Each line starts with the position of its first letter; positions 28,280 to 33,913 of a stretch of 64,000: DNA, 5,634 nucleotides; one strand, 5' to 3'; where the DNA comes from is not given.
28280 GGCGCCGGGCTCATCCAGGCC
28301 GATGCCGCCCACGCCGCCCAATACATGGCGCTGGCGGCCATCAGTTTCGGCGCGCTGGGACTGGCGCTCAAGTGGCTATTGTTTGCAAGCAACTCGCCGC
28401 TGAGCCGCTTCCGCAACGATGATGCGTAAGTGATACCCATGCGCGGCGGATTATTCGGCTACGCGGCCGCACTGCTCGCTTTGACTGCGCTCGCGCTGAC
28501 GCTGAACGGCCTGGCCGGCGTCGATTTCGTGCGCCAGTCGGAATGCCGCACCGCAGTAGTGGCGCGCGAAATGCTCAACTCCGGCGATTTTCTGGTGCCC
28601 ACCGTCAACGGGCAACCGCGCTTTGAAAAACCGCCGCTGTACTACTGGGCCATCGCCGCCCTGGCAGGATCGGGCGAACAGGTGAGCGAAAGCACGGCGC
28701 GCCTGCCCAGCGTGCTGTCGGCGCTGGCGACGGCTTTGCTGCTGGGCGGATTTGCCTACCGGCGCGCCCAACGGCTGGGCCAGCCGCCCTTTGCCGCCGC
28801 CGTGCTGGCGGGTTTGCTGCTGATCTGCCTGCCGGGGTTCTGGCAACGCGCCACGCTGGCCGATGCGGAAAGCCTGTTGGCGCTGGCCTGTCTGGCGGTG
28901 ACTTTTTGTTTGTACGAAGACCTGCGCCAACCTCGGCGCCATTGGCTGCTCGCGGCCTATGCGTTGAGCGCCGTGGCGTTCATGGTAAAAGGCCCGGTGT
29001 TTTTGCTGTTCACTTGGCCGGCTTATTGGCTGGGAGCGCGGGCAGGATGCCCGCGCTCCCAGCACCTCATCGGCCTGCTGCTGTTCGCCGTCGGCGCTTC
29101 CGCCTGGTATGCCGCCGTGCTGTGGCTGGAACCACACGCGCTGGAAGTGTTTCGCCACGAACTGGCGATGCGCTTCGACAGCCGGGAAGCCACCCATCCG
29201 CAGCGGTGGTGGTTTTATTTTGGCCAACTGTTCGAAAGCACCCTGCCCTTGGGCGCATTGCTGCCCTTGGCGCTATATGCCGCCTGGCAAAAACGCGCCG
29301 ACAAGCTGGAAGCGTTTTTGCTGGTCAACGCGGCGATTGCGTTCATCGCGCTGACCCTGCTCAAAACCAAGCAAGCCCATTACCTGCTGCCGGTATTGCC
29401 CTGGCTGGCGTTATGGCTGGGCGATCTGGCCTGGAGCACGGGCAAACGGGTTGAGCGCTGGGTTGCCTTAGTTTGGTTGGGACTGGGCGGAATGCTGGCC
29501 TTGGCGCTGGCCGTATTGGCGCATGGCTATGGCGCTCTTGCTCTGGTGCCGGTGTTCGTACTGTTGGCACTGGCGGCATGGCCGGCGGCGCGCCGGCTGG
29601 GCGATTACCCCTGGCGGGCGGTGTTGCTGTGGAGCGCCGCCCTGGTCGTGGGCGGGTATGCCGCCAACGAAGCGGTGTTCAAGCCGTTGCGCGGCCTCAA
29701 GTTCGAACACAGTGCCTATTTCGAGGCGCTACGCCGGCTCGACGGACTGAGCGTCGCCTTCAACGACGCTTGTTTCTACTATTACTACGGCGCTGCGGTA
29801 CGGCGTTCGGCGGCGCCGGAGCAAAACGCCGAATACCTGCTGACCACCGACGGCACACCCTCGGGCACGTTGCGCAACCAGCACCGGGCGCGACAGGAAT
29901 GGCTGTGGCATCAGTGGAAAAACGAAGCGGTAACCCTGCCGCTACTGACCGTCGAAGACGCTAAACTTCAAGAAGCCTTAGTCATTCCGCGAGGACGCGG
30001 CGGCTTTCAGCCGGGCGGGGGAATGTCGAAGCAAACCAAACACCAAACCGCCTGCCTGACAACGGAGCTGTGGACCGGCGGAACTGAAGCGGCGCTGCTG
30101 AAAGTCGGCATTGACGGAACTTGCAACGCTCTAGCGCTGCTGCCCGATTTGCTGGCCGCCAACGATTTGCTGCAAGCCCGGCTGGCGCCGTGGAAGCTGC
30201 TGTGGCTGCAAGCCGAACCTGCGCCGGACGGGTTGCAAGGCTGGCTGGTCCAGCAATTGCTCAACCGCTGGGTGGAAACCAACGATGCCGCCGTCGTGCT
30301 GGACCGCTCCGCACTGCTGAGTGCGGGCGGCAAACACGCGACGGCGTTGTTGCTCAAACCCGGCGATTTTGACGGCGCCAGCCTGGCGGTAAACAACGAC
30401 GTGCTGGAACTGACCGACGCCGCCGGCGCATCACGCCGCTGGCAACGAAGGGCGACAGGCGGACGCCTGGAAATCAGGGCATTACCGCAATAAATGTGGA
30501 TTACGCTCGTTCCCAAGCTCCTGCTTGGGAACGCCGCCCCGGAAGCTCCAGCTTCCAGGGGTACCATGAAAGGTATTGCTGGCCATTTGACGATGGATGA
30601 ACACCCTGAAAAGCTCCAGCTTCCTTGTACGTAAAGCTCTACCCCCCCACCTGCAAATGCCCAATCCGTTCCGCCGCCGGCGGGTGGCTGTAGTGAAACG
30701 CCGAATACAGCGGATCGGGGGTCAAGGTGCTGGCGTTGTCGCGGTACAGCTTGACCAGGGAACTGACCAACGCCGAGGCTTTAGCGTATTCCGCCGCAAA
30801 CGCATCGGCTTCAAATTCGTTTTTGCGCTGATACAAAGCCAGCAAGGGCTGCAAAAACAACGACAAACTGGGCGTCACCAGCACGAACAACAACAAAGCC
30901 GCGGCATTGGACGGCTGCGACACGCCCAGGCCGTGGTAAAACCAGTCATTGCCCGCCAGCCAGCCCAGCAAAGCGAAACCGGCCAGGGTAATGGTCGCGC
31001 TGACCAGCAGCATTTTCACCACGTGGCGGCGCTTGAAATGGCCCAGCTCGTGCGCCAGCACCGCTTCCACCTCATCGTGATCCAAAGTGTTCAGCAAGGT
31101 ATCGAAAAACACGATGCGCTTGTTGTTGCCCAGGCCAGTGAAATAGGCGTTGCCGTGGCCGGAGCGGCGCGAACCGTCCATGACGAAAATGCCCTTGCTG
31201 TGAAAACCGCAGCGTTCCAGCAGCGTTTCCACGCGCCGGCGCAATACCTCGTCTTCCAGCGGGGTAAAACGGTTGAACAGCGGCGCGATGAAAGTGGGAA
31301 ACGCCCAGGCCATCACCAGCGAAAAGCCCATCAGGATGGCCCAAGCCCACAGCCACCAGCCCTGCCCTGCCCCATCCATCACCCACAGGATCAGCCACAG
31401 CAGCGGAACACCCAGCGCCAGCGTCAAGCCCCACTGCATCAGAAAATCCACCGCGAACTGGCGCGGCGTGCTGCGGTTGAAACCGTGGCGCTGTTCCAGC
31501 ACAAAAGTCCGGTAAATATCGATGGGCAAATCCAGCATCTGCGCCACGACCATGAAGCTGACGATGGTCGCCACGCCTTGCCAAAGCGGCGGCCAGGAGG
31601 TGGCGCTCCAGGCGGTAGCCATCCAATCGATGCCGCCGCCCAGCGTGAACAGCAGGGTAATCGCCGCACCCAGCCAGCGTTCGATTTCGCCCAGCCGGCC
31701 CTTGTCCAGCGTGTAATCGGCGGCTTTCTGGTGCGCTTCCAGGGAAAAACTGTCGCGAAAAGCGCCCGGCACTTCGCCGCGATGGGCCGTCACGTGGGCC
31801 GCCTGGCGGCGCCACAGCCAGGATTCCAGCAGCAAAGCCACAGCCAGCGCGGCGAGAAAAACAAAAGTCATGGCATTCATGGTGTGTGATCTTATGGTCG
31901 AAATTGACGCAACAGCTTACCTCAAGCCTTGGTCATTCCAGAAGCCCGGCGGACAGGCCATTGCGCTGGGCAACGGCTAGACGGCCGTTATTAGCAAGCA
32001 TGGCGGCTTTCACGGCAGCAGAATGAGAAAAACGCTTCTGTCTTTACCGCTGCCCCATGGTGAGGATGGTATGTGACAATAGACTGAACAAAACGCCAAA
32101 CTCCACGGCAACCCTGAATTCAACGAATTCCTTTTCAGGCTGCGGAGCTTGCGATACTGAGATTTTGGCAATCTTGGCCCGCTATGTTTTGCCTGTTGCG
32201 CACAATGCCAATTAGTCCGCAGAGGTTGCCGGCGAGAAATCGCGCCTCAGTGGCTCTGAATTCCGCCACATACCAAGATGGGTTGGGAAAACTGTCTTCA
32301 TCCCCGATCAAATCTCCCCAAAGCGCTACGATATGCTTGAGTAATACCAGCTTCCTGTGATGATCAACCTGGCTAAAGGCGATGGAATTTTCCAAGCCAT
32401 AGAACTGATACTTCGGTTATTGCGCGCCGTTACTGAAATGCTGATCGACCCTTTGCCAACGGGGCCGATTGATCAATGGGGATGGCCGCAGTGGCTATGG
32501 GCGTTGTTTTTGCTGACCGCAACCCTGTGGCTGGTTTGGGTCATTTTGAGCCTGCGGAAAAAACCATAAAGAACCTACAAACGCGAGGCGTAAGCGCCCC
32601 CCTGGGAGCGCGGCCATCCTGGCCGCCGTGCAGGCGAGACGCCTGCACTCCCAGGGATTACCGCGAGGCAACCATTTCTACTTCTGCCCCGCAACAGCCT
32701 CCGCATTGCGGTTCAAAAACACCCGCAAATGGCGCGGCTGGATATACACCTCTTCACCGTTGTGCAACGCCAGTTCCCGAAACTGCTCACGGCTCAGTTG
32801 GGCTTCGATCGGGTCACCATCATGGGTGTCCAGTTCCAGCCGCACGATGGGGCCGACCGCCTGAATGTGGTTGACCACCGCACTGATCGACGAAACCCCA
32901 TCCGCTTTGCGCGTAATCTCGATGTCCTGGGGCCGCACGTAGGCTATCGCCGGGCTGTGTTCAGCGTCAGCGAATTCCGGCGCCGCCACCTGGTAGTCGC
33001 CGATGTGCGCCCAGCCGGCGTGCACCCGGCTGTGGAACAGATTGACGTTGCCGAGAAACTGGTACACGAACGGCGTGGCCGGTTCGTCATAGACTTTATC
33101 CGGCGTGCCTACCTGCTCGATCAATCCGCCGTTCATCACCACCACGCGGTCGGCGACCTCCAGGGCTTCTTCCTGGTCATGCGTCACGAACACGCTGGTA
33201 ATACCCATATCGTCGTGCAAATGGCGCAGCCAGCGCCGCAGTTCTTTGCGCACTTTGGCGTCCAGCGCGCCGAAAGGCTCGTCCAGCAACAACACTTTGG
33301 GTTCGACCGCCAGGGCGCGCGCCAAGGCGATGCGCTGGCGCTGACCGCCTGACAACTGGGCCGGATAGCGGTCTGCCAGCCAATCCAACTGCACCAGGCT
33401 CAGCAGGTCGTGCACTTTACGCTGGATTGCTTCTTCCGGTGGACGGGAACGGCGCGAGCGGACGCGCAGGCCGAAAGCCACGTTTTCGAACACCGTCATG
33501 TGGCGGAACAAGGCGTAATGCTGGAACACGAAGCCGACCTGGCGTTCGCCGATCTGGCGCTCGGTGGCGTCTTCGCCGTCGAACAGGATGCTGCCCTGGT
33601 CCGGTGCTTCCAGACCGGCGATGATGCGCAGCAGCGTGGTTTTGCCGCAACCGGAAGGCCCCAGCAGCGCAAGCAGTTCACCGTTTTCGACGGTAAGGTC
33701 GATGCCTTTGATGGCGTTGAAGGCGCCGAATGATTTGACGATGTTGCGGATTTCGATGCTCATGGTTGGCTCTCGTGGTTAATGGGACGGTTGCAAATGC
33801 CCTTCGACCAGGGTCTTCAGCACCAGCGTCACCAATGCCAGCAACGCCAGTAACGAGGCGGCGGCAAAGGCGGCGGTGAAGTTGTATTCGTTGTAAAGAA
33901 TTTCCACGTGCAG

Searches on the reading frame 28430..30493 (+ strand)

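Call 99: search_protein_families(library=pfam, proteins=[window:28430-30493:+], max_evalue=0.0001)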
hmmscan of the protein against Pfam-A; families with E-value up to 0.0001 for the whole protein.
window:28430-30493:+ (687 aa): 2 families
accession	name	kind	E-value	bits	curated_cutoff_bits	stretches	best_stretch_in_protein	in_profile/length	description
PF13231.12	PMT_2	-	3.2e-07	31.1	26.1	1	67-203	2-132/160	Dolichyl-phosphate-mannose-protein mannosyltransferase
PF02366.24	PMT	-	1.3e-06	28.6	22.7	1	45-196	39-191/245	Dolichyl-phosphate-mannose-protein mannosyltransferase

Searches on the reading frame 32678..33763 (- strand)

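Call 99: search_protein_families(library=pfam, proteins=[window:32678-33763:-], max_evalue=0.0001)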
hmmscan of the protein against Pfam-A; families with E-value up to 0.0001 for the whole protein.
window:32678-33763:- (361 aa): 7 families
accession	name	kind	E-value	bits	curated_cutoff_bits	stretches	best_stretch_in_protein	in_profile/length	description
PF00005.33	ABC_tran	-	5.4e-40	137.6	25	1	19-164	2-136/137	ABC transporter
PF12857.13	TOBE_3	-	2.3e-18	66.3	27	1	292-344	6-59/59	TOBE-like domain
PF17850.7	CysA_C_terminal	-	2.2e-17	63.8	29.7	1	241-283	1-43/43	CysA C-terminal regulatory domain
PF13304.12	AAA_21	-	1.3e-09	39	27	1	92-198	181-301/304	AAA domain, putative AbiEii toxin, Type IV TA system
PF08402.16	TOBE_2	-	7.8e-08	32.8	21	1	276-349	3-76/76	TOBE domain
PF03459.23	TOBE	-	7.8e-06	26.5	22.3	1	294-343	8-57/64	TOBE domain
PF02463.25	SMC_N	-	8.2e-05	22.6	40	0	30-209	26-210/220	RecF/RecN/SMC N terminal domain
